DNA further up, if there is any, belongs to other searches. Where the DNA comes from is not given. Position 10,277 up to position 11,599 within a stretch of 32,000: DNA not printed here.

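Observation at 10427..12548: Terminator-bounded two-gene operon: an Mrr-type nuclease with 2 HRDC domains, plus a 2H phosphoesterase with a DUF4288-like domain. Candidate uncharacterised nucleic-acid conflict/defence module.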

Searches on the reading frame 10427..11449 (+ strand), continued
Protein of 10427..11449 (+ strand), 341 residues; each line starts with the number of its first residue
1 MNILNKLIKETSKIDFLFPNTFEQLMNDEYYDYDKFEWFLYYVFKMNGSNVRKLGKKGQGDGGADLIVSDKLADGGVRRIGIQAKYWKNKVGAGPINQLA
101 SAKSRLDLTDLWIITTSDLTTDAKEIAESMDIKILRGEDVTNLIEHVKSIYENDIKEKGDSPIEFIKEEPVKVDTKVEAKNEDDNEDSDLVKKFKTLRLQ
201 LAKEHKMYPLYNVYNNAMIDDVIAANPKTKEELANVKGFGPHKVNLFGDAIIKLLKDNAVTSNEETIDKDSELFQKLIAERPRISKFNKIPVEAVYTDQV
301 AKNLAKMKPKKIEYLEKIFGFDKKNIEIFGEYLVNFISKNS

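Call 61: search_protein_families(library=padloc, proteins=[L006:2264-5008:+, L010:3116-5635:+, L013:5143-7953:+, L014:2959-7728:+, L015:8917-11193:+, L015:6399-7859:+, L009:6188-7648:+, L012:73-2337:+, L012:2356-3177:+, L013:8952-9437:+], max_evalue=0.00001)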
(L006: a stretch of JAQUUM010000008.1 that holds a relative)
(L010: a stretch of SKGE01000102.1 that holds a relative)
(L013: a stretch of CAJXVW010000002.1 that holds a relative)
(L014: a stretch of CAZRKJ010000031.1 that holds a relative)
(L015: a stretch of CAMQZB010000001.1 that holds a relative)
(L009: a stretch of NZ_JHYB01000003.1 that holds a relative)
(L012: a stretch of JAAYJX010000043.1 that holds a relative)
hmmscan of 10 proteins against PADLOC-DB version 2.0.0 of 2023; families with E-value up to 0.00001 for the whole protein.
L006:2264-5008:+ (915 aa): 10 families
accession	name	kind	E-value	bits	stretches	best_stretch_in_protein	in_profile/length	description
PDLC03658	mREase_IV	-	1.5e-107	358.6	1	3-907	30-947/953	Type IV methyl-directed restriction enzyme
PDLC03659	mREase_IV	-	7.4e-87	290.2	1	15-551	38-592/945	Type IV methyl-directed restriction enzyme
PDLC02707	PbeA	-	1.5e-36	124.3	2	406-529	508-632/672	PbeA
PDLC02704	PbeA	-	4.5e-26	89.5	2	430-530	549-647/682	PbeA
PDLC03047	REase_I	-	1.4e-18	64.1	1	200-382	350-538/1107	Type I restriction enzyme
PDLC02706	PbeA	-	5.7e-18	62.8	1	467-527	612-672/722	PbeA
PDLC02705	PbeA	-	2.5e-14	50.4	1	420-555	527-662/691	PbeA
PDLC03597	REase_MTase_IIG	-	7.3e-09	31.7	1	463-523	542-604/1646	Type IIG restriction enzyme-methyltransferase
PDLC03829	ZacB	-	1.3e-06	25.6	1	92-170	293-361/586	-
PDLC02614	DrmC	-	7.4e-06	23.8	0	39-140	48-139/153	DrmC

L010:3116-5635:+ (840 aa): 42 families (the best 25 are shown)
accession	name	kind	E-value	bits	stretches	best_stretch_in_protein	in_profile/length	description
PDLC03802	RTasHel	-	1e-44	151.5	3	496-630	148-280/675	DRT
PDLC00117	GajB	-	7.1e-42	141.7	3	493-683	170-364/604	UrvD helicase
PDLC00114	GajB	-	2e-40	137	2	496-677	170-359/635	UrvD helicase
PDLC00132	GajB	-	1.1e-35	121.4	2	497-671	170-344/625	UrvD helicase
PDLC00103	GajB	-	2e-33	114.2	2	501-687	169-364/612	UrvD helicase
PDLC00127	GajB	-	1.2e-31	107.9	2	495-666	155-333/594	UrvD helicase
PDLC00130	GajB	-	9.5e-30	101.4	2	504-627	168-296/589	UrvD helicase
PDLC00123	GajB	-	2.5e-27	93.7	3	533-670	172-303/540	UrvD helicase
PDLC00107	GajB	-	4e-26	89.8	3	462-587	139-265/587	UrvD helicase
PDLC00134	GajB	-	7.9e-24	82.5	2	533-688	209-367/431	UrvD helicase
PDLC00116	GajB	-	6e-23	79.3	2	531-677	154-299/557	UrvD helicase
PDLC00144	GajB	-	1.4e-21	74.7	2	512-637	131-262/559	UrvD helicase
PDLC00122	GajB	-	4.5e-21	73.3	2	535-657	161-279/502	UrvD helicase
PDLC00129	GajB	-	2.3e-20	70.7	2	534-665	224-343/594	UrvD helicase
PDLC00121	GajB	-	2.9e-20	70.3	2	510-680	172-344/565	UrvD helicase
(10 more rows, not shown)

L013:5143-7953:+ (937 aa): 9 families
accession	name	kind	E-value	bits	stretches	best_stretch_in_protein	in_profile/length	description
PDLC03924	MkoC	-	1.4e-61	206.9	2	463-773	621-972/1136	-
PDLC03920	MkoA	-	2.8e-55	186.2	1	171-769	594-1103/1112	-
PDLC05009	PDC-S37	-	1.4e-42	143.7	2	499-677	937-1112/1550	-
PDLC03921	MkoA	-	1.4e-40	137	1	175-770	1018-1593/1607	-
PDLC02194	Hhe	-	1.9e-20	69.8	2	176-275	412-512/1911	-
PDLC04140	mad8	-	2.9e-10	38.2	1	203-413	26-205/314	mads_8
PDLC02895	DpdJ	-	5.5e-08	28.1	0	661-750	372-458/2112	DpdJ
PDLC00127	GajB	-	6.3e-08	29.6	0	687-767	509-591/594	UrvD helicase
PDLC01734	typeIV_RecD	-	2e-07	27.7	0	190-232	340-380/763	RecD_0_IVD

L014:2959-7728:+ (1590 aa): 53 families (the best 25 are shown)
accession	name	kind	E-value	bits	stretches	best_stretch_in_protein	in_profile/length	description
PDLC02864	DpdF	-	3.7e-88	294.8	1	242-620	12-369/610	DpdF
PDLC02861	DpdF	-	1.4e-78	262.8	1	239-605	15-359/611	DpdF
PDLC03928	PsyrT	-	1.2e-76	256.5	1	259-620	23-376/689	-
PDLC02870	DpdF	-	1.2e-68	229.9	1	259-623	15-363/534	DpdF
PDLC01089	C3a193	-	2.8e-57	192.8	1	235-659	223-660/983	poss. alt. Cas3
PDLC02865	DpdF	-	8.9e-49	164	1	257-597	759-1088/1499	DpdF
PDLC02855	DpdF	-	2.8e-47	159.5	1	261-621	143-511/825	DpdF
PDLC02859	DpdF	-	7.8e-46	154.6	1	252-578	95-415/545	DpdF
PDLC00117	GajB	-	9.8e-43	144.5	3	1130-1313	195-381/604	UrvD helicase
PDLC02867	DpdF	-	1.2e-41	140.9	1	249-623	132-516/855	DpdF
PDLC03802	RTasHel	-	1.5e-40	137.7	2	1030-1138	4-111/675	DRT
PDLC02872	DpdF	-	3.3e-40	136.4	1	261-619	161-535/859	DpdF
PDLC02868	DpdF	-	1.1e-38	130.6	2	233-459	321-535/1078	DpdF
PDLC00132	GajB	-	3.1e-36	123.2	2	1031-1125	3-94/625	UrvD helicase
PDLC00122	GajB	-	2.6e-34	117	2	1151-1481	162-498/502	UrvD helicase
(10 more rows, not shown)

L015:8917-11193:+ (759 aa): 13 families
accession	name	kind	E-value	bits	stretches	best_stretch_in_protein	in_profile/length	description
PDLC03658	mREase_IV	-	1.9e-52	176.1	1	154-486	226-562/953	Type IV methyl-directed restriction enzyme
PDLC03659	mREase_IV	-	1.4e-46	156.8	1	153-484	221-568/945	Type IV methyl-directed restriction enzyme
PDLC02707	PbeA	-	3.3e-31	106.6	2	373-483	520-631/672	PbeA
PDLC02704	PbeA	-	1.7e-25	87.6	3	374-485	529-647/682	PbeA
PDLC03047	REase_I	-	1.6e-19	67.2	1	152-401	345-597/1107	Type I restriction enzyme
PDLC02705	PbeA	-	2.8e-19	66.8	1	372-482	522-633/691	PbeA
PDLC03049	REase_I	-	1.3e-18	64.4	1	168-490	185-547/807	Type I restriction enzyme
PDLC02706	PbeA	-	2.2e-11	41.1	1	410-486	600-676/722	PbeA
PDLC01439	typeIV_DinG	-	2.7e-11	40.8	1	373-445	405-473/575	CAS-IV-A; associated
PDLC03653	REase_III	-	1.2e-09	34.9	1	239-470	242-470/883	Type III restriction enzyme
PDLC03928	PsyrT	-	3.5e-09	33.5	1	376-468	242-334/689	-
PDLC02864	DpdF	-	6.2e-07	26.6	1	367-484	226-343/610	DpdF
PDLC02861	DpdF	-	1.2e-06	25.1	0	370-484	234-348/611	DpdF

L015:6399-7859:+ (487 aa): 10 families
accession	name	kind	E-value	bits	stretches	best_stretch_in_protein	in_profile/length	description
PDLC04663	PDC-M46B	-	9e-127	422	1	1-486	1-478/483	-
PDLC03860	LmuB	-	3.3e-21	73.5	2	193-479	248-537/565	-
PDLC00254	LmuB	-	1.8e-13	48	2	172-480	216-535/563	AAA ATPase domain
PDLC00250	LmuB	-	2.8e-11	40.8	1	286-476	348-531/582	AAA ATPase domain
PDLC00257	LmuB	-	1.3e-10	38.8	1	18-92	23-97/571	AAA ATPase domain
PDLC04526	PDC-M22B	-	2.3e-09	34.5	1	1-94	1-94/535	-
PDLC00251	LmuB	-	7.6e-09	32.8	1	268-467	321-517/556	AAA ATPase domain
PDLC00252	LmuB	-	1e-08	32.5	1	3-267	5-291/554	AAA ATPase domain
PDLC00258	LmuB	-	1.4e-06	26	1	2-92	8-97/376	AAA ATPase domain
PDLC00253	LmuB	-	1.4e-06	25.1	1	332-479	386-531/567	AAA ATPase domain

L009:6188-7648:+ (487 aa): 3 families
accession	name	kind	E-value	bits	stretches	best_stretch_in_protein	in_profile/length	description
PDLC04663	PDC-M46B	-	4.2e-106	353.8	1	1-469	1-464/483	-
PDLC04526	PDC-M22B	-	1.7e-11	41.5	2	272-466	303-488/535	-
PDLC00254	LmuB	-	9.9e-08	29.1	0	272-470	319-524/563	AAA ATPase domain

L012:73-2337:+ (755 aa): 10 families
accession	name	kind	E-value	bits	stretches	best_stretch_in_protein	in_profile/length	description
PDLC03047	REase_I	-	4.6e-110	367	1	2-730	351-1078/1107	Type I restriction enzyme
PDLC03049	REase_I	-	3.2e-33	112.7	1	2-386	175-545/807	Type I restriction enzyme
PDLC03658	mREase_IV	-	3.2e-28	95.9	2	11-206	239-426/953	Type IV methyl-directed restriction enzyme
PDLC03042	REase_I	-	3.8e-28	95.4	1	3-388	453-853/1170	Type I restriction enzyme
PDLC02707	PbeA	-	3.2e-21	73.6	1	7-379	261-629/672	PbeA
PDLC03659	mREase_IV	-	3e-15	53.2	1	8-148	233-372/945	Type IV methyl-directed restriction enzyme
PDLC03048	REase_I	-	8.1e-13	45.4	1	10-202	265-465/976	Type I restriction enzyme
PDLC02704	PbeA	-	4e-11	40.1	1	8-205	264-477/682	PbeA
PDLC02703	PbeA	-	2.3e-10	37.7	1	13-182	260-439/626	PbeA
PDLC03045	REase_I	-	3.3e-06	23.3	1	19-152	289-431/995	Type I restriction enzyme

L012:2356-3177:+ (274 aa): 0 families

L013:8952-9437:+ (162 aa): 0 families

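Call 63: search_protein_families(library=padloc, proteins=[L009:7974-8927:+, L015:7935-8759:+, L009:5161-6195:+, L015:5404-6399:+, L010:5643-6584:+, L013:7980-8948:+, L014:7983-8921:+, L012:3465-4406:+, L006:5044-6051:+, L001:8001-9029:+], max_evalue=0.001)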
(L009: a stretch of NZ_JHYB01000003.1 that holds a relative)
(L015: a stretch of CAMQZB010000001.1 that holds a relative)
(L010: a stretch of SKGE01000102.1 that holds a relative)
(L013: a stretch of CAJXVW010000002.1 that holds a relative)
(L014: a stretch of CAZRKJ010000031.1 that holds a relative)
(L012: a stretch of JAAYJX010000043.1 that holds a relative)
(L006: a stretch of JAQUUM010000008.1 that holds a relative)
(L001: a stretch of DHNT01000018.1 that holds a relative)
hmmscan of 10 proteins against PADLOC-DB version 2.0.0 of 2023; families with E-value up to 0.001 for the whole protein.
L009:7974-8927:+ (318 aa): 10 families
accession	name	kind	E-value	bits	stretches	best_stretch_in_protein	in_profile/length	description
PDLC02861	DpdF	-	1.8e-19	67.5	2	132-239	504-609/611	DpdF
PDLC00631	ZorD1|ZorD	-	2.7e-16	56.6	1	12-133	940-1063/1071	"SWI2/SNF2 helicase, Mrr-like nuclease"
PDLC02864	DpdF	-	6.1e-13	46.4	1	156-235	532-609/610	DpdF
PDLC04819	PDC-S02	-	2.3e-10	38.2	1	17-125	193-301/334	-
PDLC02871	DpdF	-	5.3e-10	37.5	1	168-239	66-136/140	DpdF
PDLC04806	PDC-S02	-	5.1e-09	33.8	1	13-125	178-295/324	-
PDLC03657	mREase_IV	-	4.6e-06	24.2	1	14-126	166-287/317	Type IV methyl-directed restriction enzyme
PDLC03663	mREase_IV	-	7.9e-06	22.8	1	18-132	410-525/544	Type IV methyl-directed restriction enzyme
PDLC04796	PDC-S02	-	4.8e-05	20.5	1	15-125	238-352/390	-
PDLC04815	PDC-S02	-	7.8e-05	20.1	1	18-125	203-311/346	-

L015:7935-8759:+ (275 aa): 7 families
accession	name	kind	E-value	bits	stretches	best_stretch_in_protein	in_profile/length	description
PDLC00631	ZorD1|ZorD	-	4.7e-14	49.2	1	31-153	939-1063/1071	"SWI2/SNF2 helicase, Mrr-like nuclease"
PDLC02861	DpdF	-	1.1e-10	38.4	1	152-272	488-604/611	DpdF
PDLC02864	DpdF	-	9.5e-10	35.9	1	180-272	517-608/610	DpdF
PDLC04819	PDC-S02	-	6.4e-07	26.9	1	36-150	192-306/334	-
PDLC04796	PDC-S02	-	1.6e-05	22.1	1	35-145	238-349/390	-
PDLC04806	PDC-S02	-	4.4e-05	20.9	1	31-145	176-292/324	-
PDLC02871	DpdF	-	4.9e-05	21.4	1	204-271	64-130/140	DpdF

L009:5161-6195:+ (345 aa): 4 families
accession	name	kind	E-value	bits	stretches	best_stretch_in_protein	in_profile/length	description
PDLC04661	PDC-M46A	-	2.2e-30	104.1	1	7-313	3-310/335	-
PDLC04659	PDC-M46A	-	1.1e-17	62.3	1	8-306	3-300/330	-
PDLC04662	PDC-M46A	-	9e-15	52.9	1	6-304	10-314/349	-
PDLC03848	LmuA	-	4.1e-11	41.8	1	6-291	3-296/373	-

L015:5404-6399:+ (332 aa): 3 families
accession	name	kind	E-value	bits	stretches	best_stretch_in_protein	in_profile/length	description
PDLC04661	PDC-M46A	-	4.7e-32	109.6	1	1-332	32-334/335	-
PDLC04662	PDC-M46A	-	2e-29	101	1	2-329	41-345/349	-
PDLC04660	PDC-M46A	-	8.8e-14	49.3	1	3-327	39-343/349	-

L010:5643-6584:+ (314 aa): 6 families
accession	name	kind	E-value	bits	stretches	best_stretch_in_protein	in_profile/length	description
PDLC02861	DpdF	-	3.6e-23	79.7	2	107-234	492-610/611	DpdF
PDLC02871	DpdF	-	5.7e-15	53.6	2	143-233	50-136/140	DpdF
PDLC02864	DpdF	-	2.6e-14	51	1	138-228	518-608/610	DpdF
PDLC00631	ZorD1|ZorD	-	3.1e-12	43.1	1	12-133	940-1063/1071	"SWI2/SNF2 helicase, Mrr-like nuclease"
PDLC04819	PDC-S02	-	7.1e-08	30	1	17-130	193-306/334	-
PDLC02863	DpdF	-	6.2e-05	20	1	156-226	395-464/488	DpdF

L013:7980-8948:+ (323 aa): 9 families
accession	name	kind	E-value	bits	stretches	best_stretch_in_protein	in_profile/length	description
PDLC02861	DpdF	-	6.9e-15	52.4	1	153-240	522-609/611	DpdF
PDLC00631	ZorD1|ZorD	-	2.4e-12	43.5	1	13-133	941-1062/1071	"SWI2/SNF2 helicase, Mrr-like nuclease"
PDLC02871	DpdF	-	3.2e-11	41.4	1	168-239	65-135/140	DpdF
PDLC02863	DpdF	-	4.9e-09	33.6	1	167-238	398-468/488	DpdF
PDLC02864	DpdF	-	5.2e-09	33.4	1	161-235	532-608/610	DpdF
PDLC04819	PDC-S02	-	7.9e-07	26.6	1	17-130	193-305/334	-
PDLC04806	PDC-S02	-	1.1e-06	26.2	1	14-120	179-286/324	-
PDLC03663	mREase_IV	-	0.00011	19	1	19-116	411-507/544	Type IV methyl-directed restriction enzyme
PDLC03657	mREase_IV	-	0.0009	16.6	0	45-116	203-274/317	Type IV methyl-directed restriction enzyme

L014:7983-8921:+ (313 aa): 6 families
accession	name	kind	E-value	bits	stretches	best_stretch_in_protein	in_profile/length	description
PDLC02861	DpdF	-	1.6e-16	57.8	1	132-230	507-608/611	DpdF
PDLC00631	ZorD1|ZorD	-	6.1e-13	45.5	1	13-140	941-1067/1071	"SWI2/SNF2 helicase, Mrr-like nuclease"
PDLC02864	DpdF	-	3.9e-11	40.5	1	126-226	508-608/610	DpdF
PDLC02871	DpdF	-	2.5e-09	35.3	1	155-230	61-135/140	DpdF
PDLC04796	PDC-S02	-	1.4e-05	22.2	1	17-157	240-383/390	-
PDLC04806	PDC-S02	-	3.1e-05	21.4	1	14-123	179-293/324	-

L012:3465-4406:+ (314 aa): 9 families
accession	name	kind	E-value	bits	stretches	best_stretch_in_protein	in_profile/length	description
PDLC02861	DpdF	-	2.4e-17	60.5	2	96-234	470-607/611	DpdF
PDLC00631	ZorD1|ZorD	-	7.5e-15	51.8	1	12-135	940-1065/1071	"SWI2/SNF2 helicase, Mrr-like nuclease"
PDLC02864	DpdF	-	1.9e-13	48.1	1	140-231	518-608/610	DpdF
PDLC04819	PDC-S02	-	4.6e-10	37.2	1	17-126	193-303/334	-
PDLC02871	DpdF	-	5.9e-10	37.3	1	149-235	50-135/140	DpdF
PDLC04806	PDC-S02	-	4.5e-07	27.4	1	14-130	179-301/324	-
PDLC03657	mREase_IV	-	1.5e-06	25.8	1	39-130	191-291/317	Type IV methyl-directed restriction enzyme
PDLC04815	PDC-S02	-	1e-05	23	1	18-120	203-306/346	-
PDLC03663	mREase_IV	-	1.7e-05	21.7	1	20-132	412-525/544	Type IV methyl-directed restriction enzyme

L006:5044-6051:+ (336 aa): 4 families
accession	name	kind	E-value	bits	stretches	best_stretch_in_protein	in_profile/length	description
PDLC02861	DpdF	-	3.1e-12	43.6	2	112-257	471-607/611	DpdF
PDLC02864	DpdF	-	3.6e-10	37.2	1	173-252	526-606/610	DpdF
PDLC03657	mREase_IV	-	3.5e-05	21.3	1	52-137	198-283/317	Type IV methyl-directed restriction enzyme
PDLC02871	DpdF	-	0.00052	18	0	189-250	67-127/140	DpdF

L001:8001-9029:+ (343 aa): 6 families
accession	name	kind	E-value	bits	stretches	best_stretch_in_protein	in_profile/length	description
PDLC02861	DpdF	-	9.2e-18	61.9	2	159-262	507-608/611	DpdF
PDLC02864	DpdF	-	1.1e-12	45.5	1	177-258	528-608/610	DpdF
PDLC02871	DpdF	-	1.3e-06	26.5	1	181-259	55-132/140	DpdF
PDLC03657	mREase_IV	-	1.3e-05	22.7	1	50-145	197-293/317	Type IV methyl-directed restriction enzyme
PDLC04715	PDC-M58A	-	0.0002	19.3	0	31-133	7-113/154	-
PDLC04815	PDC-S02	-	0.00043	17.7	1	45-153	219-324/346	-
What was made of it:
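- On Known or candidate defence systems in PADLOC v2.0.0: The same holds for eight relatives (call 63).
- Closest known: PDC-M46. Same: Distant gene 1 relatives (32-37% identity) lie directly 3' of a complete PDC-M46A/B pair in Haploplasma modicum (L009) and in a Clostridia MAG (L015) (calls 61, 63).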

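Call 66: find_encoding_contigs(protein=P0020, flank=7000, max_places=2)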
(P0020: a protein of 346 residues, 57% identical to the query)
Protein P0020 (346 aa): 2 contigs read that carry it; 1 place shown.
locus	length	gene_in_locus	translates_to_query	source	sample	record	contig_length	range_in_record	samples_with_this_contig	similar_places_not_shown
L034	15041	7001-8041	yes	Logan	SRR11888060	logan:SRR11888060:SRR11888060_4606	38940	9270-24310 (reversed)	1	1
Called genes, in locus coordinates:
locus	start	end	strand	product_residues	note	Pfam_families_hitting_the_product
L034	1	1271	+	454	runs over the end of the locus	-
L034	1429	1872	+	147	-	PF27746:Small_heat_shock_put (weak), PF00011:HSP20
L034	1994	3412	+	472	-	PF03176:MMPL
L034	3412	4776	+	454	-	PF03176:MMPL, PF12349:Sterol-sensing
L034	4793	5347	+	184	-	PF00440:TetR_N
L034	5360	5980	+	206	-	PF01794:Ferric_reduct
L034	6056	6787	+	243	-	-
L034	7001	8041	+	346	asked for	PF04471:Mrr_cat, PF22722:NA-iREase1 (weak), PF00570:HRDC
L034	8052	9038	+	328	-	PF11185:DUF2971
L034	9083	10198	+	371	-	-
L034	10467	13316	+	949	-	PF04313:HSDR_N, PF00270:DEAD, PF04851:ResIII, PF18766:SWI2_SNF2, PF22679:T1R_D3-like, PF12008:EcoR124_C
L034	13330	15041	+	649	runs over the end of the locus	PF13175:AAA_15, PF20469:OLD-like_TOPRIM (weak)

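Call 67: find_encoding_contigs(protein=P0034, flank=7000, max_places=2)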
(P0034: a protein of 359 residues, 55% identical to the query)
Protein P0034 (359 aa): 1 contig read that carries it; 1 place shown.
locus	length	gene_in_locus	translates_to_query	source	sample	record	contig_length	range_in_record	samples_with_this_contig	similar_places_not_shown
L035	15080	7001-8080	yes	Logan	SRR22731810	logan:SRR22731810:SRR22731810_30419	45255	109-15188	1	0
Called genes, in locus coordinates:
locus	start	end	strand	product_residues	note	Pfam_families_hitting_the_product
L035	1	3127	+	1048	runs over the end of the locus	PF04313:HSDR_N, PF04851:ResIII, PF00270:DEAD, PF18766:SWI2_SNF2, PF22679:T1R_D3-like, PF12008:EcoR124_C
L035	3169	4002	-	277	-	PF00589:Phage_integrase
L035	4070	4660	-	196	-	PF01420:Methylase_S (weak)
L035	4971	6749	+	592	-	PF01541:GIY-YIG (faint), PF04851:ResIII, PF09848:SLFN-g3_helicase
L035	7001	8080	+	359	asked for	PF04471:Mrr_cat, PF00570:HRDC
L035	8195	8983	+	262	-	-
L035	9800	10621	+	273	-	PF06339:Ectoine_synth (faint), PF02311:AraC_binding, PF12833:HTH_18, PF00165:HTH_AraC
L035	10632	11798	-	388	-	-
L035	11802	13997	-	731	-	PF16875:Glyco_hydro_36N, PF02065:Melibiase, PF10566:Glyco_hydro_97 (weak), PF16874:Glyco_hydro_36C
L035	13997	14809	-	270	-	PF02585:PIG-L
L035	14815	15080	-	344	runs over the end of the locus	PF01380:SIS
